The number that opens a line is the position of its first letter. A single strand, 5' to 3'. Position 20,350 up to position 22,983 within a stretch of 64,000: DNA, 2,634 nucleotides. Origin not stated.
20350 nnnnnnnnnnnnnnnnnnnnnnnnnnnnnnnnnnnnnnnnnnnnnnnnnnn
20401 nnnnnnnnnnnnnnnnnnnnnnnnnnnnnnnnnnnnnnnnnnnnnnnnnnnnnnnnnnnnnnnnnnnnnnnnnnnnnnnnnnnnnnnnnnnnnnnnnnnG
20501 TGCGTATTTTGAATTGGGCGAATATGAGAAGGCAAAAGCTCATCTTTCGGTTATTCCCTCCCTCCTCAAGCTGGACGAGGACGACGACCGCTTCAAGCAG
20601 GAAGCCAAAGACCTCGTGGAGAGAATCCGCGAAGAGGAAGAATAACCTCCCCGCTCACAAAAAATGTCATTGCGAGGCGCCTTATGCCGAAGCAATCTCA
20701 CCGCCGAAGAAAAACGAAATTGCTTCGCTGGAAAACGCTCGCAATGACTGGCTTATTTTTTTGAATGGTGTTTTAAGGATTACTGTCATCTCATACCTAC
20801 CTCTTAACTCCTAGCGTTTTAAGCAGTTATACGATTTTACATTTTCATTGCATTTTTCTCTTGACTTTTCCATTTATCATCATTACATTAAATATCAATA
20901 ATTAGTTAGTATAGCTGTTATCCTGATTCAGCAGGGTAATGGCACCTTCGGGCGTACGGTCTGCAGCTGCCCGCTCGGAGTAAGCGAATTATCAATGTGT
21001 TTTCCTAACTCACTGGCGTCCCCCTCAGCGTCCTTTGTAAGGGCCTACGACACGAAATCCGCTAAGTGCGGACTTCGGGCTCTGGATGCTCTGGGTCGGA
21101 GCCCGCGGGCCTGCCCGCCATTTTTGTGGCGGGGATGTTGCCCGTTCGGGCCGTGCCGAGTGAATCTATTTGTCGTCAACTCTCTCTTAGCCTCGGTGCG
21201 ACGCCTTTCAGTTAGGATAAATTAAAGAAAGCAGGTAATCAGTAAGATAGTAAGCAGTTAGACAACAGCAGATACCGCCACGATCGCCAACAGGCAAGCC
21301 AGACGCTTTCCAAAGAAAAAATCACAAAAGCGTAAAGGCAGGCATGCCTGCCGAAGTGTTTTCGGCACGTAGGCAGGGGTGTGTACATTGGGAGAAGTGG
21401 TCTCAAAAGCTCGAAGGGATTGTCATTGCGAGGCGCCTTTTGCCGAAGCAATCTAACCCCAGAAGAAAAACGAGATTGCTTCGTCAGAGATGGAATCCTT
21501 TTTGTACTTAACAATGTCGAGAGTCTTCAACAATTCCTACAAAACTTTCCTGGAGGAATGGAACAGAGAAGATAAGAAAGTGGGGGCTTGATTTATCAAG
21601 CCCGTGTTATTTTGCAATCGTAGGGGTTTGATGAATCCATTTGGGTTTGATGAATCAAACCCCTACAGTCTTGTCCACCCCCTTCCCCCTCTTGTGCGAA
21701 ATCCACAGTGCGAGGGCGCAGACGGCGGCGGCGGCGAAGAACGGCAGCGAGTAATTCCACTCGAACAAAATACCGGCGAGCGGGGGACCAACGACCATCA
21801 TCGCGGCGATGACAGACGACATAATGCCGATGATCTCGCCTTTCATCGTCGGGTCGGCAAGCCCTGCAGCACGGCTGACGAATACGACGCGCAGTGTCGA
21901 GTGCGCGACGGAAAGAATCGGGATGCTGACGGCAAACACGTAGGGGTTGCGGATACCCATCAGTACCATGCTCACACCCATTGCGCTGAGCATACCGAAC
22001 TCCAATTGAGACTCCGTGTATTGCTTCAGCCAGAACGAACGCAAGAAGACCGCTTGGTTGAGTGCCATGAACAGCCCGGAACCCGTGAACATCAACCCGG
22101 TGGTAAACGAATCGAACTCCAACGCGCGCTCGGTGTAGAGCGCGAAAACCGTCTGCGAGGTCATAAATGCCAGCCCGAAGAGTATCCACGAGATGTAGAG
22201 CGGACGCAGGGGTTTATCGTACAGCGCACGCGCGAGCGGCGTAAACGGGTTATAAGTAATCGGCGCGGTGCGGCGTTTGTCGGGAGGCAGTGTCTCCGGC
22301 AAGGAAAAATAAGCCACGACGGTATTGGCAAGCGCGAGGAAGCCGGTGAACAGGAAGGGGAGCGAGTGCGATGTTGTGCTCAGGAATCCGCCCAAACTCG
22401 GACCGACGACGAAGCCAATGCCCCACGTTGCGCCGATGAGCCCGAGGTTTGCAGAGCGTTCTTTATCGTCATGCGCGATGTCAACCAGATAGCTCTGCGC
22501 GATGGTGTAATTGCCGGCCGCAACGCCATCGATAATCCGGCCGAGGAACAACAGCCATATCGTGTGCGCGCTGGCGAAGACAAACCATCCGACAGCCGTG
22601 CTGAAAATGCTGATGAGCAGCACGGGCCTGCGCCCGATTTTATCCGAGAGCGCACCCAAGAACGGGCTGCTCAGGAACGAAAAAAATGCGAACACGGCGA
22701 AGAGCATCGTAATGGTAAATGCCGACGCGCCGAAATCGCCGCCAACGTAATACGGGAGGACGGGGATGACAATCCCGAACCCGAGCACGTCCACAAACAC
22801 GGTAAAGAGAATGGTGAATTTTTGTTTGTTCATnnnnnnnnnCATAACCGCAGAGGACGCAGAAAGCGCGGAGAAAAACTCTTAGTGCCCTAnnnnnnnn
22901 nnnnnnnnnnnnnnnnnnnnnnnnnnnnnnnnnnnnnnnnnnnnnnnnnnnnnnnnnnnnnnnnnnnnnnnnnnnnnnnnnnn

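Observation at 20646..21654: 1-kb gene-free convergent intergenic region with promoter-like motif and GC-rich multi-hairpin core: candidate sRNA or decayed locus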

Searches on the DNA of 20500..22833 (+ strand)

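Call 4: search_rna_families(source=window, start=20500, end=21800, threshold=evalue, max_evalue=10, show_alignments=3)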
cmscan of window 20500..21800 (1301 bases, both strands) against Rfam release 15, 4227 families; matches with E-value up to 10: 8.
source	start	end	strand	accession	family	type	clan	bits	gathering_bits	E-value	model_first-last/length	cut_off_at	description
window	21052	21133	-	RF01394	isrK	Gene; sRNA;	-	26.3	50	0.0025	1-77/77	no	isrK Hfq binding RNA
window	21569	21677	+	RF03404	mir-1298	Gene; miRNA;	-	20.1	70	0.56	1-104/104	no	mir-1298 microRNA precursor family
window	21581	21665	+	RF04209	MIR7533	Gene; miRNA;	-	19.7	230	0.31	1-249/249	no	MIR7533 microRNA precursor family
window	21611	21671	+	RF03823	mir-1814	Gene; miRNA;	-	19.2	90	0.56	1-70/70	no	mir-1814 microRNA precursor family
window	21106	21143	+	RF02975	DUF3800-XI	Gene; sRNA;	-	18.3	37.8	0.25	1-48/48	no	DUF3800-XI RNA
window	21575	21671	+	RF01000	mir-580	Gene; miRNA;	-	17.9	83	2.4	1-93/93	no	mir-580 microRNA precursor family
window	21573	21674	+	RF01013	mir-577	Gene; miRNA;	-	17.5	100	4.2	1-86/86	no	mir-577 microRNA precursor family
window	21583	21663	-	RF01941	MIR1223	Gene; miRNA;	-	14.7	77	5.6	17-86/102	no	MIR1223 microRNA precursor family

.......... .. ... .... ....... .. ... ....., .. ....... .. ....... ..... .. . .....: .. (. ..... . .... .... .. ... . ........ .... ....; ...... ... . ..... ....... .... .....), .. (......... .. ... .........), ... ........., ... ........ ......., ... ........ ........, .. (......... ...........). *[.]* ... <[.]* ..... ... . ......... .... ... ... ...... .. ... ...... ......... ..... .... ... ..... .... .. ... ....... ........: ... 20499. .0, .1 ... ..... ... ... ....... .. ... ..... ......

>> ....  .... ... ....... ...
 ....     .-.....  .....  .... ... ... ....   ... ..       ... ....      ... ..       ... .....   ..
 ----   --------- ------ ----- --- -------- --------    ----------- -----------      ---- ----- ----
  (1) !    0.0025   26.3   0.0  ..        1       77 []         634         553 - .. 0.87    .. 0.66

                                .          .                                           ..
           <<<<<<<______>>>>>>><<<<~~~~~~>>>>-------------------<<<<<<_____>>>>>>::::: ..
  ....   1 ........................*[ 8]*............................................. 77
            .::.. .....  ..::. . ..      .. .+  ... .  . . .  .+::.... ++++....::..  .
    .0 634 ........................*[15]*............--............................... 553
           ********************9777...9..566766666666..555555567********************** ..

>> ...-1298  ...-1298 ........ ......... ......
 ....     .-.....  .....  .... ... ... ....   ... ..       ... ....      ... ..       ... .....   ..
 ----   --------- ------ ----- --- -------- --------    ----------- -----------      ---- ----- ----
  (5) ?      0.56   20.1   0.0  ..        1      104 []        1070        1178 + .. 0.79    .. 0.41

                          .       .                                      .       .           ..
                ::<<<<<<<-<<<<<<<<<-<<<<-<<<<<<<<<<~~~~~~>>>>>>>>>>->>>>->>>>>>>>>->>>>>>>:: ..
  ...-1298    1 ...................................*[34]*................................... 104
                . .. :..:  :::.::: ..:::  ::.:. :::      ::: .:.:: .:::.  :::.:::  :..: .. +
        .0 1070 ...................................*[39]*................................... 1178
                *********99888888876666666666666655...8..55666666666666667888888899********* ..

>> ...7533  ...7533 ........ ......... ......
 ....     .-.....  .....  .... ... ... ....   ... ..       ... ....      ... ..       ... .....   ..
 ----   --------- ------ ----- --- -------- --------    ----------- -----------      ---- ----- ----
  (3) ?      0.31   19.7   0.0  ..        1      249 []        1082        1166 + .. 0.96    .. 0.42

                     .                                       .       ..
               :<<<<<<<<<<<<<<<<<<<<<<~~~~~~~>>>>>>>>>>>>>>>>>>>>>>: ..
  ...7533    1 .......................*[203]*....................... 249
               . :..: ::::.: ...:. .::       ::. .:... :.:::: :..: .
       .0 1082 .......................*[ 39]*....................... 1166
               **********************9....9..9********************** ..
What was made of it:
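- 21584..21666 (-): Hairpins at the 3' end of the MFS gene (21584-21603 and 21620-21666). These are the likely MFS terminator and are not part of the unit. The weak microRNA-family hits in call 4 are only hairpin matches.
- On Any Rfam 15 family (including tmRNA, RNase P RNA, SRP RNA, 6S RNA, riboswitches, group II intron domains, HEARO): In E-value mode on 20500-21800 the best hit is isrK at 26.3 bits against 50, on the minus strand (call 4).
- Closest known: Island-encoded small RNAs with their own promoter and intrinsic terminator. Different: No sequence or structure membership: the isrK model scores 26.3 bits against a gathering score of 50, and on the opposite strand (call 4).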

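Call 34: search_dna_similar(query=window:20646-21654:+, collection=phages, mode=distant, max_evalue=0.01)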
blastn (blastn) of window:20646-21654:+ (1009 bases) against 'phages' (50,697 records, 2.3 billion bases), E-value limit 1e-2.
No match.

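Call 35: search_dna_similar(query=window:20646-21654:+, collection=plasmids, mode=distant, max_evalue=0.01)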
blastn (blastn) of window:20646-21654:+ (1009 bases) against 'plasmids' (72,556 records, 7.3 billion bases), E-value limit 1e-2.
No match.

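Call 78: search_rna_families(source=L089, start=4850, end=5530, threshold=evalue, max_evalue=10)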
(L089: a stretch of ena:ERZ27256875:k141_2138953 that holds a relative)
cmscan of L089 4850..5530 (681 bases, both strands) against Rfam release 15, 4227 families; matches with E-value up to 10: 0.
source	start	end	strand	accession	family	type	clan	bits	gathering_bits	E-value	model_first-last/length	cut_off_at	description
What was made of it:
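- On Any Rfam 15 family (including tmRNA, RNase P RNA, SRP RNA, 6S RNA, riboswitches, group II intron domains, HEARO): Nothing at E <= 10 for the L089 unit (call 78).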

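Call 88: search_dna_similar(query=window:20660-20770:+, collection=plasmids, mode=distant, max_evalue=1, max_rows=15)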
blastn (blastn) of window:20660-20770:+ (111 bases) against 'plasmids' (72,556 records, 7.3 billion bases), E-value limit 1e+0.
Records with a match: 1; places in all: 1; records where one place covers at least 80% of the query: 0.
Best place of each record, by identity: 80-90% 1.
By first word of the organism name: Klebsiella 1.
By predicted mobility (MOB-suite, as given by PLSDB): non-mobilizable 1.
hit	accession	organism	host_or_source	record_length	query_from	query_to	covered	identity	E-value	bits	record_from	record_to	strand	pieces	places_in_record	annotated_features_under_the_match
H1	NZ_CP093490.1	Klebsiella pneumoniae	Homo sapiens,Isolated from blood of a ...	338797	60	97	34%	84.2%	9e-1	39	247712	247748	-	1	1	glrR: two-component system response regulator GlrR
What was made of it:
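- Tried and rejected: Phage and plasmid blastn with the 1-kb region and with E2: nothing relevant (calls 34, 35, 88).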

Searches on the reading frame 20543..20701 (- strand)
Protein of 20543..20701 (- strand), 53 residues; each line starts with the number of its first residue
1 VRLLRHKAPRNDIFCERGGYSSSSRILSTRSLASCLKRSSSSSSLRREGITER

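Call 36: search_protein_families(library=pfam, proteins=[window:20543-20701:-], max_evalue=1)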
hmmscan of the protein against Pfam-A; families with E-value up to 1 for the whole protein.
window:20543-20701:- (53 aa): 1 family
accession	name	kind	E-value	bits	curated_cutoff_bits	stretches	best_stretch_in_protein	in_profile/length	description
PF01885.22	PTS_2-RNA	-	0.12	12.9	26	1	2-34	12-44/177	RNA 2'-phosphotransferase, Tpt1 / KptA family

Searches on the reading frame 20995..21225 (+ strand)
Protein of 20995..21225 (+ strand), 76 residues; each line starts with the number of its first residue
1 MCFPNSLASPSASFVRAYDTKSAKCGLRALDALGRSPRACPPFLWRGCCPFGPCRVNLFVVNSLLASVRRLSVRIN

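Call 13: search_protein_families(library=pfam, proteins=[window:20995-21225:+], max_evalue=0.01)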
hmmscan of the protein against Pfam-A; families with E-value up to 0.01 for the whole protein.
window:20995-21225:+ (76 aa): 0 families

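Call 36: search_protein_families(library=pfam, proteins=[window:20995-21222:+], max_evalue=1)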
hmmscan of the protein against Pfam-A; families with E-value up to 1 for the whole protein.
window:20995-21222:+ (76 aa): 0 families

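Call 43: search_protein_representatives(protein=window:20995-21222:+)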
Query: 76 residues. Proteins with E-value up to 0.001 (for the whole library): 2; up to 1e-10: 1; up to 1e-30: 0. The best 2 are listed.
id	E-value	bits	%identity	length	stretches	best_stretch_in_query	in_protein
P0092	8.8e-11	57.6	48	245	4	35-68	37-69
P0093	8.6e-05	38.5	43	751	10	35-52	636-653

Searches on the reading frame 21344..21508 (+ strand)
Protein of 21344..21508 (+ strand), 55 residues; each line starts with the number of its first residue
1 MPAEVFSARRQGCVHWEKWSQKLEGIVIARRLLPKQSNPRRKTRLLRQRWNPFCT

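Call 36: search_protein_families(library=pfam, proteins=[window:21344-21508:+], max_evalue=1)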
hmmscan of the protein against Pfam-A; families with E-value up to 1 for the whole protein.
window:21344-21508:+ (55 aa): 1 family
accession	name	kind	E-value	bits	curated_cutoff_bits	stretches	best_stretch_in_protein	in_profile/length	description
PF22732.2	MSL3_chromo-like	-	0.069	13.6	28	1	13-47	43-77/78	MSL3 chromodomain-like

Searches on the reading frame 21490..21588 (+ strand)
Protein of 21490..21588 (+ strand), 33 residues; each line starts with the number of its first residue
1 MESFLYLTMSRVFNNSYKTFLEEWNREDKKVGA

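Call 36: search_protein_families(library=pfam, proteins=[window:21490-21588:+], max_evalue=1)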
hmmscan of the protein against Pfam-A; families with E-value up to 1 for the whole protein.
window:21490-21588:+ (33 aa): 1 family
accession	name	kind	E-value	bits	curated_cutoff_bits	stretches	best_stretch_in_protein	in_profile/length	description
PF22990.1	ABHD16_N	-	0.0072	16.8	27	1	3-29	83-109/125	Phosphatidylserine Lipase ABHD16 N-terminal domain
